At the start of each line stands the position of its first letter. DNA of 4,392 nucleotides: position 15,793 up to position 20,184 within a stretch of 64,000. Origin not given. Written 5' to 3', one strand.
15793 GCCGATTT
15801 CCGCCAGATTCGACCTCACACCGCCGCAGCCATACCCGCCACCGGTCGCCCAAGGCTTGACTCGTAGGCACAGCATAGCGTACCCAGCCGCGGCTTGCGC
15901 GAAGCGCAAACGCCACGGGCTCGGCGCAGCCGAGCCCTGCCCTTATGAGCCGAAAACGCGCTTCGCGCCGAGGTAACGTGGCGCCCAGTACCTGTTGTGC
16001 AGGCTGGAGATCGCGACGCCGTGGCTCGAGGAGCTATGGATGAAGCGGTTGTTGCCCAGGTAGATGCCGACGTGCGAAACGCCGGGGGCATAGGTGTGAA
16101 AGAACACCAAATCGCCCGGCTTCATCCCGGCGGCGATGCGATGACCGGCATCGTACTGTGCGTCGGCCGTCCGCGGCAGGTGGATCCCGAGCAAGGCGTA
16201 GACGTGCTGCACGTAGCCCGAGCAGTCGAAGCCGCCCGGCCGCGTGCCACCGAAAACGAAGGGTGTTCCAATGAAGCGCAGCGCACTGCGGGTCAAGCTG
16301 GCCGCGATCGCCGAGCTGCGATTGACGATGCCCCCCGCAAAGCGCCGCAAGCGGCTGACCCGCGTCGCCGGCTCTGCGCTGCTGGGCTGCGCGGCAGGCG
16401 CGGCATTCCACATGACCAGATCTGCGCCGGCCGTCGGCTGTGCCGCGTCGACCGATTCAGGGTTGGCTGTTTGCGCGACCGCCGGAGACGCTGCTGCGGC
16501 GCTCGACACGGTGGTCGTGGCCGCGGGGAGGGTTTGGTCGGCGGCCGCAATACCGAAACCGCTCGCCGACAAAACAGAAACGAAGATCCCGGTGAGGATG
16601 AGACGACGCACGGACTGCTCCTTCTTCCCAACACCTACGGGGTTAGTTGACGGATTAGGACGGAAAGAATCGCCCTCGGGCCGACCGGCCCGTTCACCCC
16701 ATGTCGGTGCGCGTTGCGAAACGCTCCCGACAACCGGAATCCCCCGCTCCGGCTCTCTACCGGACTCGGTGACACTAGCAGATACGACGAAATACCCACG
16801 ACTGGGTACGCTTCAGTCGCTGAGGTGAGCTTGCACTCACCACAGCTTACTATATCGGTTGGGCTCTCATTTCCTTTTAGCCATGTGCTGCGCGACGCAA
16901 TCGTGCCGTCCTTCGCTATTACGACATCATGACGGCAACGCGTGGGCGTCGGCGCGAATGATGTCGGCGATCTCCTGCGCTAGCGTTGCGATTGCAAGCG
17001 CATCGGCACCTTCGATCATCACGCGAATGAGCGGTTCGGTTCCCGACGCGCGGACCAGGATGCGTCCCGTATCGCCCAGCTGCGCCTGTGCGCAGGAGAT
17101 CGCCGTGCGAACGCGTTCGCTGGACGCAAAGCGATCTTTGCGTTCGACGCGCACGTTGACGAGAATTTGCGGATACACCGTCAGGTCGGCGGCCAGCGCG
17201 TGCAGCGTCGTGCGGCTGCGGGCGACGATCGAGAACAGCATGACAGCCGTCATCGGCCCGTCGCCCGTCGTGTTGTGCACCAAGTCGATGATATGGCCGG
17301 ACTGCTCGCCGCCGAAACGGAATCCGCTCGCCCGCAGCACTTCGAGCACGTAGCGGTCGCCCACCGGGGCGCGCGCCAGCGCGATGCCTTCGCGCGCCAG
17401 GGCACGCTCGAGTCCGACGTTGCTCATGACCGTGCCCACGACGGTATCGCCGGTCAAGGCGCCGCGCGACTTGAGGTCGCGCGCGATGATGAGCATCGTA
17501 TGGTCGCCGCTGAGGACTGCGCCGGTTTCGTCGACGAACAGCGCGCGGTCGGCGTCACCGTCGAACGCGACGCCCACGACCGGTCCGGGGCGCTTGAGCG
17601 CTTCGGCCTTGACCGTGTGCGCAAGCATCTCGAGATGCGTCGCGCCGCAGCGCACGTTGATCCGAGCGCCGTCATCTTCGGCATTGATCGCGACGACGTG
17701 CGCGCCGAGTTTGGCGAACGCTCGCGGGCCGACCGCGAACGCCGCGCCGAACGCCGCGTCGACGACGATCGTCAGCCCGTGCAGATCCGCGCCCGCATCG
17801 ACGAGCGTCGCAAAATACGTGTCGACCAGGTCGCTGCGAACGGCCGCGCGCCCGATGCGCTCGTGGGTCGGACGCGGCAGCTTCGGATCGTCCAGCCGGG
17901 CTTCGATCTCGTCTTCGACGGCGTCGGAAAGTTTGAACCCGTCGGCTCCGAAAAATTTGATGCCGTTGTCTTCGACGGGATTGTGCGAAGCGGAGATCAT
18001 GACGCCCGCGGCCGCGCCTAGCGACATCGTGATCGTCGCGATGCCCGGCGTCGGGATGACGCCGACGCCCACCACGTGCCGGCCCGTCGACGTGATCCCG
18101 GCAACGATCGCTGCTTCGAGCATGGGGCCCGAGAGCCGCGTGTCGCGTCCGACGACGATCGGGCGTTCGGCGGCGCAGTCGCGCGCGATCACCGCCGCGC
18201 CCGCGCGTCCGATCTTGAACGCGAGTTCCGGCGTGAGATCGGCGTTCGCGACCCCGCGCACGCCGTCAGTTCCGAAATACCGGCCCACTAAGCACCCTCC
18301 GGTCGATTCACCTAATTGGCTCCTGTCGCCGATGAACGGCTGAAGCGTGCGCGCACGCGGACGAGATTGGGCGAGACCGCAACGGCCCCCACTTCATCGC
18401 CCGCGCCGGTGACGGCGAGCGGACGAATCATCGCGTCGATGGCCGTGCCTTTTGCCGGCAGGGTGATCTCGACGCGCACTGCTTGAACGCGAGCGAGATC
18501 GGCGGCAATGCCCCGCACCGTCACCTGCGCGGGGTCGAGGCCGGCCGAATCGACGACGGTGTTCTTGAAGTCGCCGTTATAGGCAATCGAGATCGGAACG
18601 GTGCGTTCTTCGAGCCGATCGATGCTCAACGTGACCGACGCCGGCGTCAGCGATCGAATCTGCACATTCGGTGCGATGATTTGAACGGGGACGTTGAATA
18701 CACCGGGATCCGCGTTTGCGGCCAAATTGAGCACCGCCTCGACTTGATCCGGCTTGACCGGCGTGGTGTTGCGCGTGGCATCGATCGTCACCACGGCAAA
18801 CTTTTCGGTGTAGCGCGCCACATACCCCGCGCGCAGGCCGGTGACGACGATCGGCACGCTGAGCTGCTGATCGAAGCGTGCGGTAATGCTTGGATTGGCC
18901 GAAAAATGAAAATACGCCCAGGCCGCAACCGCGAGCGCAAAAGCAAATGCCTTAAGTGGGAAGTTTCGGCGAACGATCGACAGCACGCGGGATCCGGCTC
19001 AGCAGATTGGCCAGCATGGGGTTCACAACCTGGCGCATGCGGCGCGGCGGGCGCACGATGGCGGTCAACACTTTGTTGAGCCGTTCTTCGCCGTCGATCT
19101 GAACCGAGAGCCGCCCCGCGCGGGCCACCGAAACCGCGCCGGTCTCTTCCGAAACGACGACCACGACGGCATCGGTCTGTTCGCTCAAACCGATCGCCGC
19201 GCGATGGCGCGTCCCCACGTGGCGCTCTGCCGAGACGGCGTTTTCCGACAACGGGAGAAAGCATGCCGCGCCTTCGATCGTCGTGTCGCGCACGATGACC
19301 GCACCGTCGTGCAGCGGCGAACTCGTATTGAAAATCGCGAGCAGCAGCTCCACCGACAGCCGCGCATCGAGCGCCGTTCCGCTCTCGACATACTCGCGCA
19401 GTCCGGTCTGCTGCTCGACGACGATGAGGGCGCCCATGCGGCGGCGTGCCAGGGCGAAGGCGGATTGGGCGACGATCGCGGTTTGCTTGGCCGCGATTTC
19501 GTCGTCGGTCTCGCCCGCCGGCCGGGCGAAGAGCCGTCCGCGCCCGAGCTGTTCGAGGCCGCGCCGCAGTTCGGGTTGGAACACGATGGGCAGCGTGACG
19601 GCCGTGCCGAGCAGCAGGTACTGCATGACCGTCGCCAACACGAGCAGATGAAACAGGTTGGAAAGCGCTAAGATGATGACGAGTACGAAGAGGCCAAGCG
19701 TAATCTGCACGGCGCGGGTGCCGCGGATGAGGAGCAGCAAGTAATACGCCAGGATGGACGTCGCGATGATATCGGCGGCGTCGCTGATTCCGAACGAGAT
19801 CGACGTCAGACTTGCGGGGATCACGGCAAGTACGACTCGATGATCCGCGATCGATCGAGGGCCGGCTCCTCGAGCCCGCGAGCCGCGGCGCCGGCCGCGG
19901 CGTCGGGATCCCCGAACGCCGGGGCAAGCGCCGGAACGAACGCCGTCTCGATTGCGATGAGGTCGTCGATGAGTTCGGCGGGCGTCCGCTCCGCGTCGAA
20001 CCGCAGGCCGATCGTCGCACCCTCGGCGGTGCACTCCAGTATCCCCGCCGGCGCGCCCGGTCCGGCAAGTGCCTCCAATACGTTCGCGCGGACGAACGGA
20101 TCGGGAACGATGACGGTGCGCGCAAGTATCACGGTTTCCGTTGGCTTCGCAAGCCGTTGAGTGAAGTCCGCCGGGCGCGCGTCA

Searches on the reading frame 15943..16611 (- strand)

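Call 78: search_protein_families(library=pfam, proteins=[window:15943-16611:-], max_evalue=0.00001)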
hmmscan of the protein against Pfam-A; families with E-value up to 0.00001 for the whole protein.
window:15943-16611:- (222 aa): 1 family
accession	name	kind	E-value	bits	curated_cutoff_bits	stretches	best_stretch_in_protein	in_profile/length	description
PF00877.26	NLPC_P60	-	8.1e-35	119.4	23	1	115-218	1-105/105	NlpC/P60 family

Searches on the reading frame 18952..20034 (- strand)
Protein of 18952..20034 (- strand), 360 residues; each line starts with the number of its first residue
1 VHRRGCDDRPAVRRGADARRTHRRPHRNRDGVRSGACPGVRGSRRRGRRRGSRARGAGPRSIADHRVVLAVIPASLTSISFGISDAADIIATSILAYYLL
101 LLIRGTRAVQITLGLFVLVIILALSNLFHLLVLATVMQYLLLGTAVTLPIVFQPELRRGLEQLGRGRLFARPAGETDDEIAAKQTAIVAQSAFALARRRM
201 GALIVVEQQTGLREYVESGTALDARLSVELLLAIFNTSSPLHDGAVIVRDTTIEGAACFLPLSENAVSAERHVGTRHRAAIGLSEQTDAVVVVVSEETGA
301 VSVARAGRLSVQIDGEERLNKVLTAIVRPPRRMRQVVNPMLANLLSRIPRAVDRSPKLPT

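Call 78: search_protein_families(library=pfam, proteins=[window:18952-20034:-], max_evalue=0.00001)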
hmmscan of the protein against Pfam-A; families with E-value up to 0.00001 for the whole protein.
window:18952-20034:- (360 aa): 2 families
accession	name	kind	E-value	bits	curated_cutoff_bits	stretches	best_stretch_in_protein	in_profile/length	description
PF02457.21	DAC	-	2.9e-41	140.2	27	1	192-308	4-118/119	DisA bacterial checkpoint controller nucleotide-binding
PF19293.4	CdaA_N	-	5.5e-07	30.1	23.8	1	79-155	3-80/81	CdaA N-terminal transmembrane domain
